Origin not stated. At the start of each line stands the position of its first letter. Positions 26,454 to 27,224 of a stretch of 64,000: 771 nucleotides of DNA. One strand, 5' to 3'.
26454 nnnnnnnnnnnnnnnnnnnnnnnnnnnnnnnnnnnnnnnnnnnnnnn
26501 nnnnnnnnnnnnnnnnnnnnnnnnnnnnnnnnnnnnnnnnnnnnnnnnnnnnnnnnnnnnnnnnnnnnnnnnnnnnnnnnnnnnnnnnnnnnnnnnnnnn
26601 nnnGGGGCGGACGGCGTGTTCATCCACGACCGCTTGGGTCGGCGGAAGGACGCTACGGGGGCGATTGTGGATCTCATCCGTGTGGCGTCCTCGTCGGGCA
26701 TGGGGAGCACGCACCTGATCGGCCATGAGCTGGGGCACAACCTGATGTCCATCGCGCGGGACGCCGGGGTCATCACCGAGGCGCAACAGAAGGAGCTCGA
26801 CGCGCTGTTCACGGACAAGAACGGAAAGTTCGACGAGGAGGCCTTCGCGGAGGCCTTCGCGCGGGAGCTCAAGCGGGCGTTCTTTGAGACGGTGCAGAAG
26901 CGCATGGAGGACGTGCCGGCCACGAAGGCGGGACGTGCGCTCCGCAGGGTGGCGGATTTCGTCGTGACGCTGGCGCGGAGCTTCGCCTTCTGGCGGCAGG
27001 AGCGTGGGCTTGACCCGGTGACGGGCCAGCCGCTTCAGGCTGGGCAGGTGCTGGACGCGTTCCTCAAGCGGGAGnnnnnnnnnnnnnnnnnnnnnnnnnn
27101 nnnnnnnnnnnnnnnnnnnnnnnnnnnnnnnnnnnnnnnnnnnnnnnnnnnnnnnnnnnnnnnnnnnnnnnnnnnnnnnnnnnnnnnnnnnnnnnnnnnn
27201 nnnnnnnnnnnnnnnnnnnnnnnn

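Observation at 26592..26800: N-terminal HExxH module resembles the toxin-associated DUF4157-type zincin head (tentative)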

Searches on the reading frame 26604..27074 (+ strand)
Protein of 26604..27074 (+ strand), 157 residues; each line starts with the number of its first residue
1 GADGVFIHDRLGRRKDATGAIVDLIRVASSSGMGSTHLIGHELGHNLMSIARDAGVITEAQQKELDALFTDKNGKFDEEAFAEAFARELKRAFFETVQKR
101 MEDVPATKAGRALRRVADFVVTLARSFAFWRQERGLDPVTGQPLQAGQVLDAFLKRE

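Call 15: search_protein_families(library=pfam, proteins=[window:26604-27074:+], max_evalue=10)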
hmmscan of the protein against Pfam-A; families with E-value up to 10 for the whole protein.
seq(157 aa): 2 families
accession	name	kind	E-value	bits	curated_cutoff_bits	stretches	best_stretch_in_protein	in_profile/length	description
PF07737.17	ATLF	-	0.071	13.2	27.4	1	32-86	107-167/193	Anthrax toxin lethal factor, N- and C-terminal domain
PF03084.19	Sigma_1_2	-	0.086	12.5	25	1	50-90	371-413/452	Reoviral Sigma1/Sigma2 family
